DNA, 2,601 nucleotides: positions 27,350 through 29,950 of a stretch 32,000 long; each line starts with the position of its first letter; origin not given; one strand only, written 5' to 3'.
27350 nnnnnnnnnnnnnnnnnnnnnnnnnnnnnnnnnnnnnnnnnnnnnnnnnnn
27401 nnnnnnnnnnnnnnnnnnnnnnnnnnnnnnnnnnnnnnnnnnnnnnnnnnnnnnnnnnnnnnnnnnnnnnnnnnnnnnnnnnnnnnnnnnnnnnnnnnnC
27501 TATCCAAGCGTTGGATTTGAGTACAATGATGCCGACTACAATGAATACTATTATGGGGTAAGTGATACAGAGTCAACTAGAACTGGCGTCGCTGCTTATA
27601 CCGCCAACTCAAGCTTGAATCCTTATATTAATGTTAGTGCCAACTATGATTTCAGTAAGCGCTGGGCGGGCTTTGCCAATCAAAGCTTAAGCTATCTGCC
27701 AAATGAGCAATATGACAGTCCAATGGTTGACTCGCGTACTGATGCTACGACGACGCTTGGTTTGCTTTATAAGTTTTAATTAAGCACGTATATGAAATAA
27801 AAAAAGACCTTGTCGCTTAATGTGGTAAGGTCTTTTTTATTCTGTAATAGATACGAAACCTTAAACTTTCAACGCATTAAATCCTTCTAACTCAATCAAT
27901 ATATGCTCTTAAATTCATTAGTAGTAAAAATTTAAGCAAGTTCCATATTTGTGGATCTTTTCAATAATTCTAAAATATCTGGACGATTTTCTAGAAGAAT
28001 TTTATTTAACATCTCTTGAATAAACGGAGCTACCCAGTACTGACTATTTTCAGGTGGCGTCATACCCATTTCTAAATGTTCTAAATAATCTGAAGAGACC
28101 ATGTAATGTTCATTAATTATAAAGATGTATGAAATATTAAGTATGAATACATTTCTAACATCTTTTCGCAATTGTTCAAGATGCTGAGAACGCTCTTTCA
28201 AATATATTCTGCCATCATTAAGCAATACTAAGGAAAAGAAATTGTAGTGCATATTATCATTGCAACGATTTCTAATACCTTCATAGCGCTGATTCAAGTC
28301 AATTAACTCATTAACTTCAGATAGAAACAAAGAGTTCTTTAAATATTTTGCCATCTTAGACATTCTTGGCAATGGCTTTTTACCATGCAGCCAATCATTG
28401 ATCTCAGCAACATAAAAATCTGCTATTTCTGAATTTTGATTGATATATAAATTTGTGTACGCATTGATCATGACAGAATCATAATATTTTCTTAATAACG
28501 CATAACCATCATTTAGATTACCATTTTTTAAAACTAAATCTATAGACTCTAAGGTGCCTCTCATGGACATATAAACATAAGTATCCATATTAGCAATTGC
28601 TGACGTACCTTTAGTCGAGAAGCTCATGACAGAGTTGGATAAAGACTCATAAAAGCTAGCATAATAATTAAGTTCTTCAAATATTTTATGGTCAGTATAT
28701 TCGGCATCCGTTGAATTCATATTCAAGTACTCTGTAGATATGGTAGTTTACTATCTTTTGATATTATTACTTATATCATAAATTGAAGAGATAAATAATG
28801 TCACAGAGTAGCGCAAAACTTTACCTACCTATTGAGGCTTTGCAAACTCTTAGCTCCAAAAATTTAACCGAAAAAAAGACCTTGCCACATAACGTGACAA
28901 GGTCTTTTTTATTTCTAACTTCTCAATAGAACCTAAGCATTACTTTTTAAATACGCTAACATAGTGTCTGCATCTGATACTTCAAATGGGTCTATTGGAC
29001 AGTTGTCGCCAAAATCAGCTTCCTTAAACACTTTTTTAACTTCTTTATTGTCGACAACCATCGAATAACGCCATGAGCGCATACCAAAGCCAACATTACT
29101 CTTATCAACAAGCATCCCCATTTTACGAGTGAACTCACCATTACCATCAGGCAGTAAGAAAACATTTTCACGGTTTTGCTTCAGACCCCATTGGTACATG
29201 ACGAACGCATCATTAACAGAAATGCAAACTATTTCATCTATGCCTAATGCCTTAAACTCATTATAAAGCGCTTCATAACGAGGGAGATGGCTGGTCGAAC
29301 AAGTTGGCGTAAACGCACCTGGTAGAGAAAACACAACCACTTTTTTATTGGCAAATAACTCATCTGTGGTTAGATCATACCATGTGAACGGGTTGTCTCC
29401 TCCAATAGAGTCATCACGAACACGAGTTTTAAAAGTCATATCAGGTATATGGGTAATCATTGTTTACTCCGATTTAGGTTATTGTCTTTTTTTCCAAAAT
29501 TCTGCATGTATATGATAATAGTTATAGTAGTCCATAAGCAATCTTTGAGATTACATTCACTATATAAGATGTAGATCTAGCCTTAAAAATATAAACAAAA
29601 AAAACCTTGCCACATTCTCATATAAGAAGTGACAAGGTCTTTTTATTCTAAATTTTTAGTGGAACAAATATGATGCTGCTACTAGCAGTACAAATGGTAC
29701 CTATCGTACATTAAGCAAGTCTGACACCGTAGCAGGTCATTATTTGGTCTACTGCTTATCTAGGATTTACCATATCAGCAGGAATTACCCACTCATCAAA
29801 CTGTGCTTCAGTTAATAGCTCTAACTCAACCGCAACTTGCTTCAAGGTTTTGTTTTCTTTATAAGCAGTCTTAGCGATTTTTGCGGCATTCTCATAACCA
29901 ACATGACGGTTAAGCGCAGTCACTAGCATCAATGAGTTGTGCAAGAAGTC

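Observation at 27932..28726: Solitary low-G+C orphan gene with a HEPN-like R-x3-N-x3-H motif: candidate stand-alone defence, abortive-infection or toxin effector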

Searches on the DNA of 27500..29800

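Call 93: search_rna_families(source=window, start=27500, end=29800, threshold=evalue, max_evalue=1)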
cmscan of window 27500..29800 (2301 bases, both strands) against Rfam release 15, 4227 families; matches with E-value up to 1: 7.
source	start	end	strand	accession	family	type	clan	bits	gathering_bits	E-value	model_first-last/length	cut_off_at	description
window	27797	27914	-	RF02449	ncr1015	Gene; sRNA;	-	32.2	60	0.039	1-121/121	no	Bacillus sRNA ncr1015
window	28870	28980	-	RF02449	ncr1015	Gene; sRNA;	-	28.7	60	0.2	1-121/121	no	Bacillus sRNA ncr1015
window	29589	29727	-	RF01606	plasmodium_snoR31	Gene; snRNA; snoRNA; HACA-box;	-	28.3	60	0.38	1-145/145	no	small nucleolar RNA snoR31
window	27767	27839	+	RF00506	Thr_leader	Cis-reg; leader;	-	27.4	55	0.02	1-118/118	no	Threonine operon leader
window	29584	29658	-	RF04161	mir-3688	Gene; miRNA;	-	24.8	84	0.046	1-88/88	no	mir-3688 microRNA precursor family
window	29574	29667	-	RF00885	MIR821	Gene; miRNA;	-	20.8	249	0.51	1-275/275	no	MIR821 microRNA precursor family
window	28874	29038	-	RF02376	antisense_SR1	Gene; sRNA;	-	19.4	45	0.66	1-210/210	no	SR1 sRNA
